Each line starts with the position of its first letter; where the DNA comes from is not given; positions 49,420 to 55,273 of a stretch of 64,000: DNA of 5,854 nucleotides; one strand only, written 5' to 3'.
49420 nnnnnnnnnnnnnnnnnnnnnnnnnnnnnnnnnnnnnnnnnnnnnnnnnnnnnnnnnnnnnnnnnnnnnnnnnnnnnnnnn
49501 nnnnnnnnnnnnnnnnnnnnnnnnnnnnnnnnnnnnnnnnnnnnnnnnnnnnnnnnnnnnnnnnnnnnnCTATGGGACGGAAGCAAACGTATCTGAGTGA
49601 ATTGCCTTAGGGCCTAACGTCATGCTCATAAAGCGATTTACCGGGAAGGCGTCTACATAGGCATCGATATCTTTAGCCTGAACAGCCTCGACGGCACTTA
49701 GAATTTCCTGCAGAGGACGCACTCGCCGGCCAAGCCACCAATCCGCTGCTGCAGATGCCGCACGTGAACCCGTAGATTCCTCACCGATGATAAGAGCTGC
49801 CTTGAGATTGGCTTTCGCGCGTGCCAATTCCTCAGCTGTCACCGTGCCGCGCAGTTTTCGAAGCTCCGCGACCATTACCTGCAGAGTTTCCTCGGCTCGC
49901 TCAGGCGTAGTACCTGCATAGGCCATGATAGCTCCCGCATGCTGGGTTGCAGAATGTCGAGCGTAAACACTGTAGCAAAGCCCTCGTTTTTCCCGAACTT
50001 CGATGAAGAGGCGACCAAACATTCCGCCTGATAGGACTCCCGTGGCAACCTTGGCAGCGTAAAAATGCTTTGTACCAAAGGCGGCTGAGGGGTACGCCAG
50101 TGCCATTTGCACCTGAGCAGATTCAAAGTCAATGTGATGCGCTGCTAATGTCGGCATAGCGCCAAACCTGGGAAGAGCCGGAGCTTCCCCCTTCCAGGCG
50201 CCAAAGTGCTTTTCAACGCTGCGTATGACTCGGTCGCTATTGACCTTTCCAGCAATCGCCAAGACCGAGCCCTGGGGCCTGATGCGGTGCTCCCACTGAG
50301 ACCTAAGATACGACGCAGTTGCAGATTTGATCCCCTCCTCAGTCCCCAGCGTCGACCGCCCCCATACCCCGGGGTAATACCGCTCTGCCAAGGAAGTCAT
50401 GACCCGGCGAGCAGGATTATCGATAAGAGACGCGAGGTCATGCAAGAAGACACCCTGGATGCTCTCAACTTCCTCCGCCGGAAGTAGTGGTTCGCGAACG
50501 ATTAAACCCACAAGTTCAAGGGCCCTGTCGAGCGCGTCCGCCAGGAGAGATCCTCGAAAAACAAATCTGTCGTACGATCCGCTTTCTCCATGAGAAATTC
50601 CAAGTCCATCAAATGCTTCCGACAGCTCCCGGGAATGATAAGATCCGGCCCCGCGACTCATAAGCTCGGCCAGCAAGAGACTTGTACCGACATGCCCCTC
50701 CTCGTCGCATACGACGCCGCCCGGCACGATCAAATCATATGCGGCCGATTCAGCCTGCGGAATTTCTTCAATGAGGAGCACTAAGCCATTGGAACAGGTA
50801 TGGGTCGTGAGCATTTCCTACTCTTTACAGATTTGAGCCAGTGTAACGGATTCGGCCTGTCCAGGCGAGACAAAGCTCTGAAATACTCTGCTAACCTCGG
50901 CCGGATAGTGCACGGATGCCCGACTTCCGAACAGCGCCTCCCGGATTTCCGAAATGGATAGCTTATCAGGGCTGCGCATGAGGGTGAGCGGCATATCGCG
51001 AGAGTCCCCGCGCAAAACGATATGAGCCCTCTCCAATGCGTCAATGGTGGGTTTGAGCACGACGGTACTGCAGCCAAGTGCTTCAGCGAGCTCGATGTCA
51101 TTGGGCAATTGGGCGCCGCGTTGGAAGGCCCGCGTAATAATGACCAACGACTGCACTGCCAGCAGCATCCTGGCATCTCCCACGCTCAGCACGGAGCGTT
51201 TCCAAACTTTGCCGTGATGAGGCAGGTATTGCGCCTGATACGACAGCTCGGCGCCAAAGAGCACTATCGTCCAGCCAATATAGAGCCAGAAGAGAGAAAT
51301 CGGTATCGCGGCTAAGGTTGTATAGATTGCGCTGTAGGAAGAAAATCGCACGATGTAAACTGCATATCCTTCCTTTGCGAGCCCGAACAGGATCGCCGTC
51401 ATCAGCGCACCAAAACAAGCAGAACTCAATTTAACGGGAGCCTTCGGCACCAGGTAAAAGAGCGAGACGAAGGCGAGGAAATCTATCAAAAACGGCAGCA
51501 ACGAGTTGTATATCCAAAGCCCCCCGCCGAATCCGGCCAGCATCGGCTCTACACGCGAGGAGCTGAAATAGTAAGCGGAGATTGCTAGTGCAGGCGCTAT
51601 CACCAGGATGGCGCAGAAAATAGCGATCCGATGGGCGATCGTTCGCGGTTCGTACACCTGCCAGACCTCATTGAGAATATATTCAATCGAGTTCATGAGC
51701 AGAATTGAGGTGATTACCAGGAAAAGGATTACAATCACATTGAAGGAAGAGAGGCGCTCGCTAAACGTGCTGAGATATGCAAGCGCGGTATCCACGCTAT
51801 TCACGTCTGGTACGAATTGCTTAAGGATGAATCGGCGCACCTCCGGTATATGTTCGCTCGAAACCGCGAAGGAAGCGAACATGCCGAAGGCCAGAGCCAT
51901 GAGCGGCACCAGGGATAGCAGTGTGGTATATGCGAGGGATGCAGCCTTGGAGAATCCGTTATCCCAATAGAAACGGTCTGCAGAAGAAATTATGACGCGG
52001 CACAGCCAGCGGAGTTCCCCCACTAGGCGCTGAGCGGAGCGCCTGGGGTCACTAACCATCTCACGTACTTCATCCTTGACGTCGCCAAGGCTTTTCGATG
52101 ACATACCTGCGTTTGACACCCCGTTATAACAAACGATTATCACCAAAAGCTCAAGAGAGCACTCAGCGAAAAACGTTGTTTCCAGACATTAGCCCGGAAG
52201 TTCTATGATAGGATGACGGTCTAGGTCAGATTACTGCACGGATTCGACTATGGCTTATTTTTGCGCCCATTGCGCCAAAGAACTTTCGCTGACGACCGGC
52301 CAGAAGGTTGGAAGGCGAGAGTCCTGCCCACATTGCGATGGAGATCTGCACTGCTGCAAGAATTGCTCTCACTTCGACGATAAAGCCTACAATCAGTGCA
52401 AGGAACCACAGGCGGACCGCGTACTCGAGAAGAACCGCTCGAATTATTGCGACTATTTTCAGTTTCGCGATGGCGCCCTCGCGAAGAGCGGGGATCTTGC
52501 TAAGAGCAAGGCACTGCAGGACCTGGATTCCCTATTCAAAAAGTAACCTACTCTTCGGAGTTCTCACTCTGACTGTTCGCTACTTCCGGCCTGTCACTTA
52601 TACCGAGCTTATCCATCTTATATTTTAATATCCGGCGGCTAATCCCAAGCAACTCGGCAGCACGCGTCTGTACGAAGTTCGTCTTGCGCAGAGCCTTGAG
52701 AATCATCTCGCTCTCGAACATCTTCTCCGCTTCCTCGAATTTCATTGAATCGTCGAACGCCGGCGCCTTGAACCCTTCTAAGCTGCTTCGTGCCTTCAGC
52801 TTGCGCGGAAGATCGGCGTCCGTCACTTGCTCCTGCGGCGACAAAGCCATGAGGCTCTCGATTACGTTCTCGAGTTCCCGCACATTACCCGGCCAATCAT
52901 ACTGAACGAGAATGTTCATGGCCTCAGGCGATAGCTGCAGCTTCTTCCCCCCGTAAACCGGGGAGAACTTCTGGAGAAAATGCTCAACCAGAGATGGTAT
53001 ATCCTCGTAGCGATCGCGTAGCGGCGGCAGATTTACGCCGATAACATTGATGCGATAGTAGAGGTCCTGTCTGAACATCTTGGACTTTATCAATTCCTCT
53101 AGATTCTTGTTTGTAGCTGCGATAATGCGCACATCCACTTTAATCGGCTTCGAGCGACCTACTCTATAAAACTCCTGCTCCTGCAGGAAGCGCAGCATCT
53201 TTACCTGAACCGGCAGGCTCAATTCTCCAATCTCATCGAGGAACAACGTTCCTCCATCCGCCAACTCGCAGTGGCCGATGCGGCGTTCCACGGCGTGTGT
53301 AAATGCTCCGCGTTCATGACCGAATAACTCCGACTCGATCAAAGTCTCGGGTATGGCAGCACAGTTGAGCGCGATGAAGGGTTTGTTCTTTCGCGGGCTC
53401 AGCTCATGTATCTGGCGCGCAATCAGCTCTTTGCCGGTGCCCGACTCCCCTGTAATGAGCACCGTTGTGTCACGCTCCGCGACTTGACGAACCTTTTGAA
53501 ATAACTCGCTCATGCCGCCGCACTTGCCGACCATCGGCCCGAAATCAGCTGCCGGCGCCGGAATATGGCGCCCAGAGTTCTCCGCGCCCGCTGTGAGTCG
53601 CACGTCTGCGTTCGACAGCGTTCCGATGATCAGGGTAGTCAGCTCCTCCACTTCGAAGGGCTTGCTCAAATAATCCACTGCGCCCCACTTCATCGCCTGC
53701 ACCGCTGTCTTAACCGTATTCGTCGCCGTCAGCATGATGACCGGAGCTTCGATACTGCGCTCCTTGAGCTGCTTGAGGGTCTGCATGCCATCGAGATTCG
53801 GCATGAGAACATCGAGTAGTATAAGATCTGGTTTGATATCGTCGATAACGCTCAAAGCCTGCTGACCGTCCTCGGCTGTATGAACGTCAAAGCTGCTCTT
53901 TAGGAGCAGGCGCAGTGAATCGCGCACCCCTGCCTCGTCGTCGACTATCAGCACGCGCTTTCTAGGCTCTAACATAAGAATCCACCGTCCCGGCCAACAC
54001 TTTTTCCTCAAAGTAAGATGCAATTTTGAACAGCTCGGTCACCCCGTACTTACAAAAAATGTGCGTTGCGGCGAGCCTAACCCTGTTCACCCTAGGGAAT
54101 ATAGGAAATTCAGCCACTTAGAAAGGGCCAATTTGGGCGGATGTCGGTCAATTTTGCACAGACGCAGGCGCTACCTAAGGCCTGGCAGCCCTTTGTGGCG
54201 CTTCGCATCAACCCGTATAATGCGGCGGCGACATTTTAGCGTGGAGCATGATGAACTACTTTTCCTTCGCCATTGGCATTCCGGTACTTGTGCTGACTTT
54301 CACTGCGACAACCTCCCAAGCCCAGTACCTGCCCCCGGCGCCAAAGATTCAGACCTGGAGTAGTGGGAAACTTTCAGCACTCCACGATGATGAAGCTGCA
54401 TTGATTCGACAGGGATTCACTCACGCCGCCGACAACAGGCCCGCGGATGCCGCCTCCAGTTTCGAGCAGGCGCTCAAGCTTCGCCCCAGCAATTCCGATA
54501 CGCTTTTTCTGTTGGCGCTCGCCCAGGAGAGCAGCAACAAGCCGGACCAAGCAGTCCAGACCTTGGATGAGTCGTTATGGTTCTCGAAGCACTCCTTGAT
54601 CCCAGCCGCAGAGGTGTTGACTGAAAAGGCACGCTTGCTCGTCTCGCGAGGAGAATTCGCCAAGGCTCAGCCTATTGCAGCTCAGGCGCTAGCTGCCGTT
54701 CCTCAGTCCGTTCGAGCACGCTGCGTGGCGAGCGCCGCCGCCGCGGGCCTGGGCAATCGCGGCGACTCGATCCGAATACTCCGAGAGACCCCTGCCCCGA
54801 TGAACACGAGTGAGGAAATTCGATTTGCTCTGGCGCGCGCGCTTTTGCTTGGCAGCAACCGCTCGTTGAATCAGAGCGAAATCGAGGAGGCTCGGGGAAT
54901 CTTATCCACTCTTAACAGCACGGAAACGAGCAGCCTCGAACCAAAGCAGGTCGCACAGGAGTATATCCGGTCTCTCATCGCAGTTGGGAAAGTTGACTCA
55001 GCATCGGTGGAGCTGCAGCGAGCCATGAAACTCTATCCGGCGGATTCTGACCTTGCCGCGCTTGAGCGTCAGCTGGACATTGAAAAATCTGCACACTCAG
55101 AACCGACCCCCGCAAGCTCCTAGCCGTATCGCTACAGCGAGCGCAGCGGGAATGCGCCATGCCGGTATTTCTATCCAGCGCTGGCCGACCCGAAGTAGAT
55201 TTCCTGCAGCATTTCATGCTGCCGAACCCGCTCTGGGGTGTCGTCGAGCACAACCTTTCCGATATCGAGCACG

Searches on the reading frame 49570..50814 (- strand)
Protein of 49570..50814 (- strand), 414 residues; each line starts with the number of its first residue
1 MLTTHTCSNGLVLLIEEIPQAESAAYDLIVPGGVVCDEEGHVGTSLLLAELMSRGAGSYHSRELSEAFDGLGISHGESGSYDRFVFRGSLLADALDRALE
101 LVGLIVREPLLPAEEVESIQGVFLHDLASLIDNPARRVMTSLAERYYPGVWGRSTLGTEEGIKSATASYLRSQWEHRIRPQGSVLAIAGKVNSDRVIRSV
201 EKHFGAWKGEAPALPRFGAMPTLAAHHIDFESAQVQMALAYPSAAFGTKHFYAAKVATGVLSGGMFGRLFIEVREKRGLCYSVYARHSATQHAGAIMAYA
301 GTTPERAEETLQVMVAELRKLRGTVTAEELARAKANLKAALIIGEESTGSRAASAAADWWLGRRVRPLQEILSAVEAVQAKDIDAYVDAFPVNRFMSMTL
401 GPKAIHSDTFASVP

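Call 70: search_protein_families(library=pfam, proteins=[window:49570-50814:-], max_evalue=0.0001)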
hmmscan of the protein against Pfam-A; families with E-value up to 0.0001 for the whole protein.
window:49570-50814:- (414 aa): 2 families
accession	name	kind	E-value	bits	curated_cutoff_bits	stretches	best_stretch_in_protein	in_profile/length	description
PF05193.26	Peptidase_M16_C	-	1.3e-31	110.3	23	1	166-337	3-181/181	Peptidase M16 inactive domain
PF00675.25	Peptidase_M16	-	6e-09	36.4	22.3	1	14-148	3-137/149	Insulinase (Peptidase family M16)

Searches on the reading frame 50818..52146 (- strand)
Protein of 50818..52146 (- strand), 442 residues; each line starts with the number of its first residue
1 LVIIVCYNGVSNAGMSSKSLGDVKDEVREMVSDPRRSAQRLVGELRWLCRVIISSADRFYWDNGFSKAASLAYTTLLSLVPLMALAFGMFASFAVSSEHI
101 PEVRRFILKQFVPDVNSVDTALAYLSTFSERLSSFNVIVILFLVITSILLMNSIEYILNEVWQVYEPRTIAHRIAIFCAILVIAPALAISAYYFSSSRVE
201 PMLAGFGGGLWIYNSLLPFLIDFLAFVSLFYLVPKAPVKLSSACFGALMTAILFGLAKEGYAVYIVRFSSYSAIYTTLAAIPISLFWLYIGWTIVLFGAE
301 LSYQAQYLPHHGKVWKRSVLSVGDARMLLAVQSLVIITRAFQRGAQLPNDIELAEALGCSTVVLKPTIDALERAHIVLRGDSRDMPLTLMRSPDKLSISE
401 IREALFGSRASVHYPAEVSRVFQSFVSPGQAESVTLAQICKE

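Call 3: search_protein_families(library=pfam, proteins=[window:50818-52146:-], max_evalue=0.01)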
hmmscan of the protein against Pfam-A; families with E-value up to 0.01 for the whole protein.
window:50818-52146:- (442 aa): 2 families
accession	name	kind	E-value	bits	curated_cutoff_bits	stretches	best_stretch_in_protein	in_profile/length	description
PF03631.20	Virul_fac_BrkB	-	1.7e-43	149.6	33.7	1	62-306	3-256/259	Virulence factor BrkB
PF00392.27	GntR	-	0.0018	18.3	27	0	336-379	13-56/64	Bacterial regulatory proteins, gntR family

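Call 4: search_protein_families(library=ncbifam, proteins=[window:50818-52146:-], max_evalue=0.001)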
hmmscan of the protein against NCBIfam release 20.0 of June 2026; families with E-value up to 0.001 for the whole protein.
window:50818-52146:- (442 aa): 4 families
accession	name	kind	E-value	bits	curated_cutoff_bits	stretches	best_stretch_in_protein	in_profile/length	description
NF003256.0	PRK04214.1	equivalog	2.8e-55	188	500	1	57-403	25-364/412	ribonuclease BN/unknown domain fusion protein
NF002457.0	PRK01637.1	equivalog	2.7e-54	184.4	307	1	56-303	24-272/295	virulence factor BrkB family protein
TIGR00765.1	yihY_not_rbn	subfamily_domain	9e-48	163.3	73.15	1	57-303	8-254/259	YihY family inner membrane protein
TIGR00766.1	TIGR00766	equivalog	8.4e-06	25.3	213.65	1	52-267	3-223/263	inner membrane protein YhjD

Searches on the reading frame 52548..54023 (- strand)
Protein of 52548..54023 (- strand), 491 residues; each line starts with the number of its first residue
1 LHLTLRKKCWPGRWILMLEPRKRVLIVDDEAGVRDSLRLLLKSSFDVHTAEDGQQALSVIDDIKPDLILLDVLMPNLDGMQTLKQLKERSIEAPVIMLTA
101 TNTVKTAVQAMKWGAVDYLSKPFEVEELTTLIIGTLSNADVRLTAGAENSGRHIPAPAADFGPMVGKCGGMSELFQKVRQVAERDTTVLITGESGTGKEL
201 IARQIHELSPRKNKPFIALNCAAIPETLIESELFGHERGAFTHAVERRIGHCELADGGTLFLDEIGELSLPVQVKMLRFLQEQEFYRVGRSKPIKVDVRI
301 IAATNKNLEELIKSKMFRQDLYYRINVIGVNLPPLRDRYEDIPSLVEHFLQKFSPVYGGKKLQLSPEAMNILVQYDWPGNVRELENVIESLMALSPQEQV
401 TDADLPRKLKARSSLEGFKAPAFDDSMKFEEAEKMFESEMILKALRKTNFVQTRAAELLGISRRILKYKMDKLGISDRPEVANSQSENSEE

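Call 3: search_protein_families(library=pfam, proteins=[window:52548-54023:-], max_evalue=0.01)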
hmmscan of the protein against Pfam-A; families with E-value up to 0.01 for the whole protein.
window:52548-54023:- (491 aa): 11 families
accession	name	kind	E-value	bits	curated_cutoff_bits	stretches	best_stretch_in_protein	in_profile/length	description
PF00158.32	Sigma54_activat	-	1.9e-72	242.9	20.2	1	165-330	2-167/168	Sigma-54 interaction domain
PF00072.30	Response_reg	-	3.2e-31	108.2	30.2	1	24-132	1-110/111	Response regulator receiver domain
PF25601.1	AAA_lid_14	-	5.4e-27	93.9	27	1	336-414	1-79/87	AAA+ ATPase lid domain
PF14532.12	Sigma54_activ_2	-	7.1e-21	75.3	25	1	165-335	1-138/138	Sigma-54 interaction domain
PF02954.25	HTH_8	-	1.6e-13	50.5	22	1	435-473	4-42/42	Bacterial regulatory protein, Fis family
PF07728.20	AAA_5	-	5.7e-08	33.3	22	1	188-308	2-125/139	AAA domain (dynein-related subfamily)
PF00004.35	AAA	-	5.7e-05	24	21.2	1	188-318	1-120/131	ATPase family associated with various cellular activities (AAA)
PF01078.27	Mg_chelatase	-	0.00028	20.8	20.3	0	187-213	24-50/207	Magnesium chelatase, subunit ChlI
PF20720.3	nSTAND3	-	0.0011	19.1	27.2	1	173-205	5-37/155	Novel STAND NTPase 3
PF13191.12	AAA_16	-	0.0052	17.7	32.6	0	174-224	12-63/167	AAA ATPase domain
PF13401.12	AAA_22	-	0.0081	16.9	27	0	185-225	5-45/130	AAA domain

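Call 4: search_protein_families(library=ncbifam, proteins=[window:52548-54023:-], max_evalue=0.001)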
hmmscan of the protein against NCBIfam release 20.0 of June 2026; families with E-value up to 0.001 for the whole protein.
window:52548-54023:- (491 aa): 116 families (the best 25 are shown)
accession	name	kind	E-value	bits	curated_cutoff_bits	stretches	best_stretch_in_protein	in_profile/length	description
NF008469.0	PRK11361.1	equivalog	4.1e-139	464.2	714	1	19-476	2-457/461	acetoacetate metabolism transcriptional regulator AtoC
TIGR01818.1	ntrC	equivalog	9.6e-136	453.2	558.6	1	24-472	1-462/463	nitrogen regulation protein NR(I)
TIGR02915.1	PEP_resp_reg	equivalog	9.2e-121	403.8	502.6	1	24-475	1-444/445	PEP-CTERM-box response regulator transcription factor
NF007689.0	PRK10365.1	equivalog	8.2e-116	387.4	760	1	22-470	6-439/441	sigma-54-dependent response regulator transcription factor ZraR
TIGR01817.1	nifA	equivalog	7.2e-115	384.7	528.85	1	164-476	198-530/534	nif-specific transcriptional activator NifA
NF008176.1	PRK10923.1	equivalog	4.9e-114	381.5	620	1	22-475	4-468/469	nitrogen regulation protein NR(I)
NF041552.1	TF_PrdR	equivalog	1.3e-110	370.5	795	1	159-472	264-575/577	sigma-54 dependent transcriptional regulator PrdR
NF051870.1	NAssimRespRegNtrX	equivalog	4.7e-109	365.3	600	1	23-475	3-452/452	nitrogen assimilation response regulator NtrX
NF041946.1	LuxO_transreg_Vib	equivalog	8.8e-108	361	800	1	40-430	15-401/463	quorum-sensing sigma-54 dependent transcriptional regulator LuxO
NF050807.1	TransRegFlbDCaul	equivalog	5.2e-104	348.6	750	1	24-472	3-437/454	sigma-54-dependent transcriptional regulator FlbD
NF003451.0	PRK05022.1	equivalog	3.6e-101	339.4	476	1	110-476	134-511/512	nitric oxide reductase transcriptional regulator NorR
NF011695.0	PRK15115.1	equivalog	2.2e-100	336.5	763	1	22-464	7-427/445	two-component system response regulator GlrR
NF049963.1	RespRegFlgRCampy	domain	4.4e-100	335.5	750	1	24-472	3-426/429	fla regulon two-component system response regulator FlgR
NF038308.1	RNA_repair_RtcR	equivalog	8.8e-100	335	650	1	95-467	114-505/530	RNA repair transcriptional activator RtcR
NF011958.0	PRK15429.1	equivalog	1.8e-91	307.8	830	1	158-477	375-688/692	formate hydrogenlyase transcriptional activator FlhA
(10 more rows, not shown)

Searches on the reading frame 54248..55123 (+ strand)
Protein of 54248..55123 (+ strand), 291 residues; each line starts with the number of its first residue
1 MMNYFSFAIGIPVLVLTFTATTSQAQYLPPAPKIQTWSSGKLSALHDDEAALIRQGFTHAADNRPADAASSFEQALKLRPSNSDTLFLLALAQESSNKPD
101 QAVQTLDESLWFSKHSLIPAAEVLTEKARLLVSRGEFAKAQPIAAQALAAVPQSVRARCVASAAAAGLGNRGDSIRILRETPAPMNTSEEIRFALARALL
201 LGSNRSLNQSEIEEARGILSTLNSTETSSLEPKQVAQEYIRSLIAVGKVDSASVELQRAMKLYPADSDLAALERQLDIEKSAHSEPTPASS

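Call 3: search_protein_families(library=pfam, proteins=[window:54248-55123:+], max_evalue=0.01)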
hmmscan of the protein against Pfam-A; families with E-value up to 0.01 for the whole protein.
window:54248-55123:+ (291 aa): 13 families
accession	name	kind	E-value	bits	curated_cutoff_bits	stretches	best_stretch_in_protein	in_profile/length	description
PF14559.12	TPR_19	-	2.5e-14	53.8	25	1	61-108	3-50/68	Tetratricopeptide repeat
PF07719.23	TPR_2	-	1.9e-11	43.6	27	1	51-82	3-34/34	Tetratricopeptide repeat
PF13428.12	TPR_14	-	3.9e-11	42.9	23.5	1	122-159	2-39/44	Tetratricopeptide repeat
PF13432.12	TPR_16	-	1.5e-09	38.6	32.7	1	60-108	8-56/65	Tetratricopeptide repeat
PF13431.12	TPR_17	-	3e-08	33.7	24.4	1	72-104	2-34/34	Tetratricopeptide repeat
PF13176.12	TPR_7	-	8.6e-07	29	27.9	0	85-110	1-26/36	Tetratricopeptide repeat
PF00515.34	TPR_1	-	2.6e-06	27.4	27.8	0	51-82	3-34/34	Tetratricopeptide repeat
PF13424.12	TPR_12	-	9.6e-06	26.1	30.1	0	50-110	4-72/77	Tetratricopeptide repeat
PF13181.12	TPR_8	-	1.5e-05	25.2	25.7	0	53-82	5-34/34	Tetratricopeptide repeat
PF13174.12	TPR_6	-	1.7e-05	25.6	26.3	0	84-107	1-24/33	Tetratricopeptide repeat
PF12895.13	ANAPC3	-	0.0002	22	27.2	0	68-113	8-52/82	Anaphase-promoting complex, cyclosome, subunit 3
PF13414.12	TPR_11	-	0.00039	20.5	26.8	0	68-94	13-39/42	TPR repeat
PF25062.1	ARM_TT21_N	-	0.00054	20.2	40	1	35-158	14-138/222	Tetratricopeptide repeat protein 21 N-terminal ARM repeat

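Call 4: search_protein_families(library=ncbifam, proteins=[window:54248-55123:+], max_evalue=0.001)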
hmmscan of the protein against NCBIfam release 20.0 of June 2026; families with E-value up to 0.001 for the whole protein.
window:54248-55123:+ (291 aa): 3 families
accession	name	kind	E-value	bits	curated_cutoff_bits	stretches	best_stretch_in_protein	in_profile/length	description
TIGR02917.1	PEP_TPR_lipo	equivalog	5.6e-08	31.1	312.2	1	55-273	471-675/899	XrtA/PEP-CTERM system TPR-repeat protein PrsT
NF040959.1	MamA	equivalog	3.2e-06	26.8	200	1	55-176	43-160/204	magnetosome protein MamA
NF033762.1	social_mot_Tgl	equivalog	0.00069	19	225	0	58-110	75-127/252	social motility TPR repeat lipoprotein Tgl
